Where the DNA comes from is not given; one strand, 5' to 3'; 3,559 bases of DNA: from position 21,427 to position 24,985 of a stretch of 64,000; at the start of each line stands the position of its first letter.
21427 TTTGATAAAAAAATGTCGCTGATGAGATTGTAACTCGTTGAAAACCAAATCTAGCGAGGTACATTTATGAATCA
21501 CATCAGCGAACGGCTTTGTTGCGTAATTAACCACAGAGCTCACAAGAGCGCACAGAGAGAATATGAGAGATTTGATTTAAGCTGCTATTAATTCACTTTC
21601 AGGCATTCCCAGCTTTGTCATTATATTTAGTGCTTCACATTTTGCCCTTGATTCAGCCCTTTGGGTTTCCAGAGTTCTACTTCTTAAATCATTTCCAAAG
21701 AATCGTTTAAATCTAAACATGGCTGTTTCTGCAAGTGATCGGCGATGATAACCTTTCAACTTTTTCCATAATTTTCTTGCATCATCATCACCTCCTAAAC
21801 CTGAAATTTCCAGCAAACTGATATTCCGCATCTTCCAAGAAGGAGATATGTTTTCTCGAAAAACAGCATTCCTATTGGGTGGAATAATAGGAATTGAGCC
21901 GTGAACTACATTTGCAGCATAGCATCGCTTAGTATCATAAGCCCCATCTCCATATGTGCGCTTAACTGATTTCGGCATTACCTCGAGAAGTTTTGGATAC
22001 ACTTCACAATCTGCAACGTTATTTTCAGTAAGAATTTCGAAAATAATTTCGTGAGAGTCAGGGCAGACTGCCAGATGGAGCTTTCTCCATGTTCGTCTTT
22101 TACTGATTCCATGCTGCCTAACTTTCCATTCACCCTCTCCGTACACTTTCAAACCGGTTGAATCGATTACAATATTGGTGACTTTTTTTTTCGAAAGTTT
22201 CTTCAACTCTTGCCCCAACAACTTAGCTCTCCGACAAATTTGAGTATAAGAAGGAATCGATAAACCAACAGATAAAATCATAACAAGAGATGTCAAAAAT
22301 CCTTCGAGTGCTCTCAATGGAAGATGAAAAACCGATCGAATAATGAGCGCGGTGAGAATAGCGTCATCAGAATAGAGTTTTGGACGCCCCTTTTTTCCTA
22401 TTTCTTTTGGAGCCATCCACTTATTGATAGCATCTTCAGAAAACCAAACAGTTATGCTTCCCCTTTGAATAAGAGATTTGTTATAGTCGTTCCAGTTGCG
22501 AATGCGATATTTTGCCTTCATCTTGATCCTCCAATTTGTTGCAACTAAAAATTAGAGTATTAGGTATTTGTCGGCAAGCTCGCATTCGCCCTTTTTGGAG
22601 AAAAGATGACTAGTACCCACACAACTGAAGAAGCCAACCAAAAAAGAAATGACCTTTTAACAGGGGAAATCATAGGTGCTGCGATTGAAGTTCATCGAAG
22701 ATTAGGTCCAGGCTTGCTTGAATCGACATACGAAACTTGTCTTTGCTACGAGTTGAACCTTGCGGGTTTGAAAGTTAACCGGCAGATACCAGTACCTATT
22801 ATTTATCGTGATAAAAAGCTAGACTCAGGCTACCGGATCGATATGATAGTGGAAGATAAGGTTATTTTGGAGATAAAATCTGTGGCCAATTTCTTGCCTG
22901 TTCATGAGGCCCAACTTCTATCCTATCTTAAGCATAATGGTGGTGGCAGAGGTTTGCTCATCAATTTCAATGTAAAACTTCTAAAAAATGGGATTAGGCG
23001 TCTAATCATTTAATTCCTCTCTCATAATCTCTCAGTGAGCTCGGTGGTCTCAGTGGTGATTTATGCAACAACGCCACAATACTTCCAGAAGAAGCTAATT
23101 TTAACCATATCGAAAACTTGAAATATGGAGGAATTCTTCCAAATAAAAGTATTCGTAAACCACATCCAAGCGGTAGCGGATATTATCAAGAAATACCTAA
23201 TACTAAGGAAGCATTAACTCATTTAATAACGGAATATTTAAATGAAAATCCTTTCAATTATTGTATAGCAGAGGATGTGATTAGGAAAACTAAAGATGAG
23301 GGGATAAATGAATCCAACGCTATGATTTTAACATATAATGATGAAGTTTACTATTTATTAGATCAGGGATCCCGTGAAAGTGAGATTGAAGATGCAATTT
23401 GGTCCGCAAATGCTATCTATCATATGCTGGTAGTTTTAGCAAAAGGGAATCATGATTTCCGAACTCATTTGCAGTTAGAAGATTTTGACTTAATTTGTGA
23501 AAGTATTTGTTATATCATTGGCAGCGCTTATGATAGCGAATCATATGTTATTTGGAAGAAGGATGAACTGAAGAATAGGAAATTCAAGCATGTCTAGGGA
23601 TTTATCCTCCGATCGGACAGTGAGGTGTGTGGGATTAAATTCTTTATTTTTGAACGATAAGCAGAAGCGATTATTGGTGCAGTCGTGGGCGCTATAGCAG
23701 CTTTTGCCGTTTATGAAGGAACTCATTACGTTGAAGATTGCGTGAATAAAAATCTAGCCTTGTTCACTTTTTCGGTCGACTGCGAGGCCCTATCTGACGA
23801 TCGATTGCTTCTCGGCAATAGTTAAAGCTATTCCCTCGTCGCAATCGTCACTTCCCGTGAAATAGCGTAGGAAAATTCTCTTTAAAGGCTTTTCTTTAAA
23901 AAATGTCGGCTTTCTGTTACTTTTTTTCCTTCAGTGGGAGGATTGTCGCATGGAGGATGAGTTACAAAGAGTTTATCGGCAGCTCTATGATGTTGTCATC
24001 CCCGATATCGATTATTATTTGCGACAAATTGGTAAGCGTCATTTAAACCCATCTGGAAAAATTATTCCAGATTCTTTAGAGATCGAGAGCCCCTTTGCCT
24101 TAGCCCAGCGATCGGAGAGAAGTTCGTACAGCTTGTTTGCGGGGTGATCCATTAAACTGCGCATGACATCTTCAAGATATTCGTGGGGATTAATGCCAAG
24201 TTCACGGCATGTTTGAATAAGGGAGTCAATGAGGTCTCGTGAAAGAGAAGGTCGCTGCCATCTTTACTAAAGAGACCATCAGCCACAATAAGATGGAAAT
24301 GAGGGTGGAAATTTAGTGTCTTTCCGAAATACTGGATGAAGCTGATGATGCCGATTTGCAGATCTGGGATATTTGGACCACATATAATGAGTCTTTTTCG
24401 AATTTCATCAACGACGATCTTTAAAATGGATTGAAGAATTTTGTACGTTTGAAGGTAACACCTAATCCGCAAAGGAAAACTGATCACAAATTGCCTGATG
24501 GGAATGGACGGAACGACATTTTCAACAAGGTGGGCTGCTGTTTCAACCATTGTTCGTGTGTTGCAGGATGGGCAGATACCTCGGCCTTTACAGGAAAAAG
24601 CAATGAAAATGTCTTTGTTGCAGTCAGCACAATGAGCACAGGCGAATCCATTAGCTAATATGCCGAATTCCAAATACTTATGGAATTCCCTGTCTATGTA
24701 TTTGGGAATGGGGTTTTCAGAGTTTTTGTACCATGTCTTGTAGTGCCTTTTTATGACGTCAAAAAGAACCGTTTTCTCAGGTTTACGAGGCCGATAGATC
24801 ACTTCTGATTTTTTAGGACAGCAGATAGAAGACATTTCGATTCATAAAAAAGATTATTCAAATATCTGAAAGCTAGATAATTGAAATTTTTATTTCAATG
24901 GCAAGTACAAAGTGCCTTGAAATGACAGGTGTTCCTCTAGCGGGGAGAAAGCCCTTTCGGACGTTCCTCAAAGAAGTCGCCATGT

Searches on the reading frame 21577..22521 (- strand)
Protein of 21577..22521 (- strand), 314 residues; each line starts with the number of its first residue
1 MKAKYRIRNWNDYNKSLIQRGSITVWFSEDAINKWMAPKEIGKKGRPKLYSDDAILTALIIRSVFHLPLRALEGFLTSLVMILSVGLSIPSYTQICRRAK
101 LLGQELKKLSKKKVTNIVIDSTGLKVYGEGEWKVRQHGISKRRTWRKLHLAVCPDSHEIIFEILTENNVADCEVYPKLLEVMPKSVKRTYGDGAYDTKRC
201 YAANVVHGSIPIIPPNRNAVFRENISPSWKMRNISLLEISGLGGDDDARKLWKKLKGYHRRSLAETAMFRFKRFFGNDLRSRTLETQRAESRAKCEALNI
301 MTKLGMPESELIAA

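Call 27: search_protein_families(library=pfam, proteins=[window:21577-22521:-], max_evalue=0.001)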
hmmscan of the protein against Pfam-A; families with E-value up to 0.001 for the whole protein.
window:21577-22521:- (314 aa): 2 families
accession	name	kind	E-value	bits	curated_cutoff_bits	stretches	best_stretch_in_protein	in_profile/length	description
PF13737.12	DDE_Tnp_1_5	-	1.4e-33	116.1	28.1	1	18-129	1-112/112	Transposase DDE domain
PF01609.27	DDE_Tnp_1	-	5e-21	75.8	23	1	117-299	7-199/200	Transposase DDE domain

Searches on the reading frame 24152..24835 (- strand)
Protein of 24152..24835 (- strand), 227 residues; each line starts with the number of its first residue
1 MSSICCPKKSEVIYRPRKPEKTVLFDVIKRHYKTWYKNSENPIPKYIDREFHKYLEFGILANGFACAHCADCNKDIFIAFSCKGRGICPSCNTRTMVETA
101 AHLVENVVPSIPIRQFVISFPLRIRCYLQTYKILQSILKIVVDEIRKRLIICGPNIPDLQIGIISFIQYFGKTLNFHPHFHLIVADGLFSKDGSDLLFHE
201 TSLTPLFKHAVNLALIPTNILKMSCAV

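Call 27: search_protein_families(library=pfam, proteins=[window:24152-24835:-], max_evalue=0.001)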
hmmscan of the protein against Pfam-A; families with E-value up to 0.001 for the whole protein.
window:24152-24835:- (227 aa): 2 families
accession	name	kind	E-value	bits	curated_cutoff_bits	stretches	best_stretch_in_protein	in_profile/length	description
PF14319.11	Zn_Tnp_IS91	-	1.2e-14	54.5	26.3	1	28-119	2-89/90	Transposase zinc-binding domain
PF04986.18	Y2_Tnp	-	3.9e-08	34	20.9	1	162-209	1-54/183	Putative transposase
